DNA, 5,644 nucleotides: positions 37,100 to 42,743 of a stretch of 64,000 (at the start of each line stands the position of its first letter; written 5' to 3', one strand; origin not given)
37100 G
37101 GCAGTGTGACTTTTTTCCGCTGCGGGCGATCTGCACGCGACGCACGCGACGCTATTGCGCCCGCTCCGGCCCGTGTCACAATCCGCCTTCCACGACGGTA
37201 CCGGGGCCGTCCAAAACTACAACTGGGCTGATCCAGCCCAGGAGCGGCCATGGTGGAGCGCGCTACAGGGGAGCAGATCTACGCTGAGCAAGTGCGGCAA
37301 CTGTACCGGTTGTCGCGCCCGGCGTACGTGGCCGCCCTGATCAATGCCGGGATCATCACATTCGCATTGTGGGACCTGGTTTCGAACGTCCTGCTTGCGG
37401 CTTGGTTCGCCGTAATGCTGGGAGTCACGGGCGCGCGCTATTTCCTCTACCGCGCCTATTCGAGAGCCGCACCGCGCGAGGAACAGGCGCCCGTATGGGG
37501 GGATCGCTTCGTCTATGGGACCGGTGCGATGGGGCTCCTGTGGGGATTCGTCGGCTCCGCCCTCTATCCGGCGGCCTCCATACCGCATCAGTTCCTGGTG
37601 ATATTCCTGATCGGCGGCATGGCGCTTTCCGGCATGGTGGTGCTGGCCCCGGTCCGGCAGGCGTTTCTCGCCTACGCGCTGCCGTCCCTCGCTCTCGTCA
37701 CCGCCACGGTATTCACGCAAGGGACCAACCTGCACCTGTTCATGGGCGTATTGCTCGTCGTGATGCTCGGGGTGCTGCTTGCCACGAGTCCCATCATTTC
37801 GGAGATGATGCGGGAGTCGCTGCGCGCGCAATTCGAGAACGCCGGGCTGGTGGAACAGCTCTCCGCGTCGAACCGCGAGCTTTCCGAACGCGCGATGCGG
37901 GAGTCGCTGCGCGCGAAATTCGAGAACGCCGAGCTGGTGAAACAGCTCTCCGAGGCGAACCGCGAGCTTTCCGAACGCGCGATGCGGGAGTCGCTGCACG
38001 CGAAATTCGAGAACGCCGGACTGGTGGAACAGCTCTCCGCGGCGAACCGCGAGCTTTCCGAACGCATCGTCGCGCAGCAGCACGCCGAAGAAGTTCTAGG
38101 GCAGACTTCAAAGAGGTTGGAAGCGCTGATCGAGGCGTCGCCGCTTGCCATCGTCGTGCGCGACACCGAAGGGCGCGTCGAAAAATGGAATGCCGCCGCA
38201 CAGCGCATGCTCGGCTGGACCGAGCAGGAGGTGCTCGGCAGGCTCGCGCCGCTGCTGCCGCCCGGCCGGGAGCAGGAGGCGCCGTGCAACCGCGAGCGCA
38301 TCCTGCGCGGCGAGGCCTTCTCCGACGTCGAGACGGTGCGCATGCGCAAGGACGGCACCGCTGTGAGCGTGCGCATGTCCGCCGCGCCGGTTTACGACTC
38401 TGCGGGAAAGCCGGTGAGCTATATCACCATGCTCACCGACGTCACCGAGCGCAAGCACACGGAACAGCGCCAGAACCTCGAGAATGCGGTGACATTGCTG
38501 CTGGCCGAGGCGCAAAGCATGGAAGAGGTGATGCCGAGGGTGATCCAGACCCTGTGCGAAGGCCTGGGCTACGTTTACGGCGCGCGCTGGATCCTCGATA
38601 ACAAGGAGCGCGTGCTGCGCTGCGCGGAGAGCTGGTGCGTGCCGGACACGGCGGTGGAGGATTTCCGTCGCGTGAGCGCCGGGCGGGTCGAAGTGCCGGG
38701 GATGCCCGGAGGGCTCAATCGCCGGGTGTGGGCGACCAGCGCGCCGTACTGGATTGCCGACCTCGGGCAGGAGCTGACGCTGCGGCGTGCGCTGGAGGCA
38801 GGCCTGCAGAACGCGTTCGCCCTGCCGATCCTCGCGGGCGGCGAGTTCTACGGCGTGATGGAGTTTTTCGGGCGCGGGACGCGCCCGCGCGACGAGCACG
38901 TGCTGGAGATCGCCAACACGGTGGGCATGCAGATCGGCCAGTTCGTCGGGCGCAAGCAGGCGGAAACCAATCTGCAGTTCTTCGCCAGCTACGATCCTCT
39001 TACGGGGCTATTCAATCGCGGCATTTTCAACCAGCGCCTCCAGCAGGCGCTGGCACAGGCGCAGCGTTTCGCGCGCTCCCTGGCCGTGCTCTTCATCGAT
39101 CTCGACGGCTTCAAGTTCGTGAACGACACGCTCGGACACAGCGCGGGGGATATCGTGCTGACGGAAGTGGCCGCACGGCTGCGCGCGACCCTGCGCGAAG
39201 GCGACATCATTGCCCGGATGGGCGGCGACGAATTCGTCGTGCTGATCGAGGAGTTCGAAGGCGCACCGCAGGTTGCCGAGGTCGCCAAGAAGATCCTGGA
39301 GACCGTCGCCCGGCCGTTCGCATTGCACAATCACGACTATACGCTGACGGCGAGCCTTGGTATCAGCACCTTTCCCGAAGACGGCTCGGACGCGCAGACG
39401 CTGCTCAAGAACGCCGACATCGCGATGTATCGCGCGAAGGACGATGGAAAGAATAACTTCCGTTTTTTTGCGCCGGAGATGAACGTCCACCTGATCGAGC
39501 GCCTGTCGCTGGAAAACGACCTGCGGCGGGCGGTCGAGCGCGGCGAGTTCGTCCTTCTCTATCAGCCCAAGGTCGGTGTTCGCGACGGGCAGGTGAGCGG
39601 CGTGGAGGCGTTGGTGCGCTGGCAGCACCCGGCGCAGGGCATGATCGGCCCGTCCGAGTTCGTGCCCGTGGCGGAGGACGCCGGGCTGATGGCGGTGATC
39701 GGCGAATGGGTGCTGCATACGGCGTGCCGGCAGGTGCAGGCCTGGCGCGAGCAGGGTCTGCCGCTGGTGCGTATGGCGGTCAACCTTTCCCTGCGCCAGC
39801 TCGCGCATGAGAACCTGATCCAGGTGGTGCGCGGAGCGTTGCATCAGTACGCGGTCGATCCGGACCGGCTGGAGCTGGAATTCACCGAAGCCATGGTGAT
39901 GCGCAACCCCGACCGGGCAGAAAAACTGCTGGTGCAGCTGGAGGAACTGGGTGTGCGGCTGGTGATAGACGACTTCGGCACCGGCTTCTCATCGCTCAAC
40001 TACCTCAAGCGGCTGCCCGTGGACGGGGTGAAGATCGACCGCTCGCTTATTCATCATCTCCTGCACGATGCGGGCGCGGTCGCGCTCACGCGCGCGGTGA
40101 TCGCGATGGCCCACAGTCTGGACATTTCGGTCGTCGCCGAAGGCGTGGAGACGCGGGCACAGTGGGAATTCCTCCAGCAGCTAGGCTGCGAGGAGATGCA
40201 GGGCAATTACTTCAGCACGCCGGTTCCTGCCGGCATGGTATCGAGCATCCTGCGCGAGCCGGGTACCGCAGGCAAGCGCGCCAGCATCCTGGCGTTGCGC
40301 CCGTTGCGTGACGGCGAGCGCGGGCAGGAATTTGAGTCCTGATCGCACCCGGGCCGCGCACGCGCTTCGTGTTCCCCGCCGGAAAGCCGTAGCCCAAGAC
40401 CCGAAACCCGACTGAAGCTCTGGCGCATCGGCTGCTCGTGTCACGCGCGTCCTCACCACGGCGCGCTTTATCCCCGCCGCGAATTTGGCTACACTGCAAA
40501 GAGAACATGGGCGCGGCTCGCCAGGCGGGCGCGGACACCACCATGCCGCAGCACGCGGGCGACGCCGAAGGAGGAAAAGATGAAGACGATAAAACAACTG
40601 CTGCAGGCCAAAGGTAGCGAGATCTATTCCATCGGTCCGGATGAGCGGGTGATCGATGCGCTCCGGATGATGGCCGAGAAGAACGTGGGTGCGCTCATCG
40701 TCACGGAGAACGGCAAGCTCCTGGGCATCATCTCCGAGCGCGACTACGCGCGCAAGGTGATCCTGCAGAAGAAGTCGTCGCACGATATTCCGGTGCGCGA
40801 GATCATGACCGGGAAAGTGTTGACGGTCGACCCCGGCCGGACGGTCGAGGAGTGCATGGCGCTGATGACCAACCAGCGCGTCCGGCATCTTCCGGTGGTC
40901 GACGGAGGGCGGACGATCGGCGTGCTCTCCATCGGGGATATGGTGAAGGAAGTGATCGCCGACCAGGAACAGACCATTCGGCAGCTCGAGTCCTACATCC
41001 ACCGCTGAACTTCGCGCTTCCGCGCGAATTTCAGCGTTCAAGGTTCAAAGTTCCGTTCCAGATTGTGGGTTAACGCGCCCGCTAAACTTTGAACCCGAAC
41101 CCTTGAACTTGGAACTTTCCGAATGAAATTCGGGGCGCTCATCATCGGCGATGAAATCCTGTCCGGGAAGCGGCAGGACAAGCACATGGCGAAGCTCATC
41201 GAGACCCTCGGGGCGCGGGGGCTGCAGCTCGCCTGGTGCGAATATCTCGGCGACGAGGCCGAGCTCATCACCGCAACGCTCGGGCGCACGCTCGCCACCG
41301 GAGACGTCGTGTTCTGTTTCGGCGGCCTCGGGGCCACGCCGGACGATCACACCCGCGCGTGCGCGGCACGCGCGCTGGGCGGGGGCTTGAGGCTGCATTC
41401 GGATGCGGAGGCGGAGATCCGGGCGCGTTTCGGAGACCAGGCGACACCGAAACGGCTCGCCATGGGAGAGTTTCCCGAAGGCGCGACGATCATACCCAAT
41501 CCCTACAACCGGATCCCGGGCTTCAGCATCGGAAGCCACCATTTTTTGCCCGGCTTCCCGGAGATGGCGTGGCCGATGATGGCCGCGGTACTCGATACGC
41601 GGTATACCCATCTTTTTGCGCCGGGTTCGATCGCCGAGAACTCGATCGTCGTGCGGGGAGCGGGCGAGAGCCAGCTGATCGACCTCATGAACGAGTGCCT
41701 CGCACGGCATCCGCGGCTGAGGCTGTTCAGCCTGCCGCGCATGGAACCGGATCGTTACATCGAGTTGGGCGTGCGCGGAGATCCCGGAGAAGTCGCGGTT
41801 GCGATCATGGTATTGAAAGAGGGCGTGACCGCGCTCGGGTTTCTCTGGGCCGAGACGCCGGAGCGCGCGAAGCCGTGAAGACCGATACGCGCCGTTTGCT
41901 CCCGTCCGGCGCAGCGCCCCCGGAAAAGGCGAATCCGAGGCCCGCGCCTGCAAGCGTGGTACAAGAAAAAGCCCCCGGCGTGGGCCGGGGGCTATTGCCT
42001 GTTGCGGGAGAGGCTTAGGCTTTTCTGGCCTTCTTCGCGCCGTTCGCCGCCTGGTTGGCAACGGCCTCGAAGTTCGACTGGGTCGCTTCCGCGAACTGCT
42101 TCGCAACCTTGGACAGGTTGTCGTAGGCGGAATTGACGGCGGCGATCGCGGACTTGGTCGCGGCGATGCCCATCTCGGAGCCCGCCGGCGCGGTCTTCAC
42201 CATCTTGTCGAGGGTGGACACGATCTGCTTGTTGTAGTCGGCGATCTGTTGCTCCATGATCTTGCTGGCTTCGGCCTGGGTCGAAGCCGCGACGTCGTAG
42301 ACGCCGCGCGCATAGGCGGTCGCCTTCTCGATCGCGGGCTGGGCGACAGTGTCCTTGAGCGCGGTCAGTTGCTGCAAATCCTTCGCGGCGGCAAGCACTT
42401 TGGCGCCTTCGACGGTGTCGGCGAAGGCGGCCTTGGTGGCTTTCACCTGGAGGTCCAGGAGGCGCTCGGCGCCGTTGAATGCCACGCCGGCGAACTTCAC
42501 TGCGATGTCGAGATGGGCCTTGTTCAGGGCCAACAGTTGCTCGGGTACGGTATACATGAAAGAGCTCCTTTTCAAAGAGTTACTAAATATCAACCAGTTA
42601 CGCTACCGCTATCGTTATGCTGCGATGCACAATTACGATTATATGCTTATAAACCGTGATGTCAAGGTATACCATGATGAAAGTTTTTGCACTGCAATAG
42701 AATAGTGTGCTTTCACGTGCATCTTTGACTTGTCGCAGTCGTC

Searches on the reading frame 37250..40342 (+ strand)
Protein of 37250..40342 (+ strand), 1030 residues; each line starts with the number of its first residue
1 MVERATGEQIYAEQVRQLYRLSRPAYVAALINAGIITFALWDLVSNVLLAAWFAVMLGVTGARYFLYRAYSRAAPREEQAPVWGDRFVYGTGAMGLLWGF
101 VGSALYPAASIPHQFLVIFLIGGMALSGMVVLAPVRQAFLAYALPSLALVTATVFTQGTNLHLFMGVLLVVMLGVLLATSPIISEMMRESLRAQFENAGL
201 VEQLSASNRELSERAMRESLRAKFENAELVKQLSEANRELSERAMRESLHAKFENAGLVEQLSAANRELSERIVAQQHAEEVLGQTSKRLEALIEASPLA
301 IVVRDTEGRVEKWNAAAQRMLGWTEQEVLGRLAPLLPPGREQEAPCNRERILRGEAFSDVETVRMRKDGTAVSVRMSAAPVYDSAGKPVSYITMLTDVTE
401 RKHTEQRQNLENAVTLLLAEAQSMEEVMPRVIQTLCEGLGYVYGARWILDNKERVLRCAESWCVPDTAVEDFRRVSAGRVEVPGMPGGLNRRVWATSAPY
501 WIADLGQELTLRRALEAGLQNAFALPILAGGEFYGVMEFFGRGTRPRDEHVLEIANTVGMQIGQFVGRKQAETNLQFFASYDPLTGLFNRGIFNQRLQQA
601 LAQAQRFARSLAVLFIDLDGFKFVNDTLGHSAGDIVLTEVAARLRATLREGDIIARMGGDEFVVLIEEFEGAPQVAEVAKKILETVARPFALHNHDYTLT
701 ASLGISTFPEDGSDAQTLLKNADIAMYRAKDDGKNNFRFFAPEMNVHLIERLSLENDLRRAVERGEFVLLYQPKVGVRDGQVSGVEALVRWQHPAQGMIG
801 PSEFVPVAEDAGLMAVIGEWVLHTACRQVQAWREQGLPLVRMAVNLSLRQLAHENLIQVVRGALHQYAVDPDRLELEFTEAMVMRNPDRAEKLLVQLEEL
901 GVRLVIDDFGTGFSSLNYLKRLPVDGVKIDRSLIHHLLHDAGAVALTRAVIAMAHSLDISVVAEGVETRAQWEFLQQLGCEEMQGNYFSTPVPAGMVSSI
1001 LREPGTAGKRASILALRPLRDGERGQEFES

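Call 58: search_protein_families(library=pfam, proteins=[window:37250-40342:+], max_evalue=0.00001)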
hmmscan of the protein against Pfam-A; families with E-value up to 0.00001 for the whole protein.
window:37250-40342:+ (1030 aa): 9 families
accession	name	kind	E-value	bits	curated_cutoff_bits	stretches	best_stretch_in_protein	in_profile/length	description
PF00563.25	EAL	-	2.3e-80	269.8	31.3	1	756-991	2-236/236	EAL domain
PF00990.26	GGDEF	-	3.9e-51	173.4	23.8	1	579-736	1-161/161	Diguanylate cyclase, GGDEF domain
PF08448.16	PAS_4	-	3.3e-18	66.3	23.1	1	295-402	2-109/110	PAS fold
PF00989.32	PAS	-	9.2e-16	58.3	22.6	1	289-398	2-113/113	PAS fold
PF13426.13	PAS_9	-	8.1e-15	55.4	27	1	299-400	2-103/103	PAS domain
PF13188.13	PAS_8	-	4.9e-10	39.4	21.8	1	289-343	2-56/65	PAS domain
PF13185.12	GAF_2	-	6.6e-10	39.8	28.6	1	421-564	1-133/136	GAF domain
PF08447.18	PAS_3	-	2.2e-07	31.5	25.6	1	312-393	3-87/89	PAS fold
PF01590.32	GAF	-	2e-06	28.8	22.4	1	424-564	2-131/133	GAF domain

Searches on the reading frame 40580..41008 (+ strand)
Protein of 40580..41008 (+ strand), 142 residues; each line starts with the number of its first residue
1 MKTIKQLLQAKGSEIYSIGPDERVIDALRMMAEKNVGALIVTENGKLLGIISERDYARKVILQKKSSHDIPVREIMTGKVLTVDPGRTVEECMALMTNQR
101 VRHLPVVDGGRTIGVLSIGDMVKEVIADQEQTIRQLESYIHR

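Call 58: search_protein_families(library=pfam, proteins=[window:40580-41008:+], max_evalue=0.00001)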
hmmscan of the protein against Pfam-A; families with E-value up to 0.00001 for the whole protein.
window:40580-41008:+ (142 aa): 1 family
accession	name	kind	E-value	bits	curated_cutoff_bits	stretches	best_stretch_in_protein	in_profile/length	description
PF00571.33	CBS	-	3e-27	95.2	24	2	72-125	1-55/57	CBS domain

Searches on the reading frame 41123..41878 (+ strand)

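Call 58: search_protein_families(library=pfam, proteins=[window:41123-41878:+], max_evalue=0.00001)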
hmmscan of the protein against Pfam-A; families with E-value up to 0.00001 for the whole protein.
window:41123-41878:+ (251 aa): 1 family
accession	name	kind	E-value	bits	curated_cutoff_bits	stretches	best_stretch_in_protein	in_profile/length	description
PF00994.29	MoCF_biosynth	-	3.3e-24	85.7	26.6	1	5-157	2-138/144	Probable molybdopterin binding domain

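Call 75: search_protein_families(library=ncbifam, proteins=[window:41123-41878:+], max_evalue=0.001)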
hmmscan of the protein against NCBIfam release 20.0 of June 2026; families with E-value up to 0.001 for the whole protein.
window:41123-41878:+ (251 aa): 7 families
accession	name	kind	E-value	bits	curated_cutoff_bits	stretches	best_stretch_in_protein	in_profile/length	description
NF002291.0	PRK01215.1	equivalog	5.9e-24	84.5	293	1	6-206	9-215/264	nicotinamide mononucleotide deamidase-related protein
NF001813.0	PRK00549.1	equivalog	9.5e-21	74.2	379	1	2-196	2-204/414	competence/damage-inducible protein A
TIGR00200.1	cinA_nterm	subfamily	1.3e-14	53.8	243.15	1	5-193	6-203/414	CinA family nicotinamide mononucleotide deamidase-related protein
NF002978.0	PRK03673.1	equivalog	9.6e-13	47.8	496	1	5-146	6-154/398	nicotinamide mononucleotide deamidase-related protein YfaY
NF002977.0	PRK03670.1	equivalog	3e-10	39.9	305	1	5-216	5-225/252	competence damage-inducible protein A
TIGR00177.1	molyb_syn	domain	3.8e-09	36.6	85.35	1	2-94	3-90/148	molybdenum cofactor synthesis domain-containing protein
NF002947.1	PRK03604.1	equivalog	4.5e-06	26.1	285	1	6-79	151-225/301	bifunctional molybdenum cofactor biosynthesis protein MoaC/MoaB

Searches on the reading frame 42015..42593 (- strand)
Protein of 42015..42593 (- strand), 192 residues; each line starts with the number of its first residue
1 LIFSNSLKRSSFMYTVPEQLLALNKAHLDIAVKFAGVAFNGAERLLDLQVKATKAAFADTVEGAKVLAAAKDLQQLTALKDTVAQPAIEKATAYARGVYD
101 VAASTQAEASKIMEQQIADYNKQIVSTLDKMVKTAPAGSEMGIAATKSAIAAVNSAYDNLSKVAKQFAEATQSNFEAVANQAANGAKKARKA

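Call 58: search_protein_families(library=pfam, proteins=[window:42015-42593:-], max_evalue=0.00001)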
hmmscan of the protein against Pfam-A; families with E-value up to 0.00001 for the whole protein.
window:42015-42593:- (192 aa): 1 family
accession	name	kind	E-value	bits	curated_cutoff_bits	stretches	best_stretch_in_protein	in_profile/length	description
PF09361.15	Phasin_2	-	5.6e-22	78.3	24.9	1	18-117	1-100/100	Phasin protein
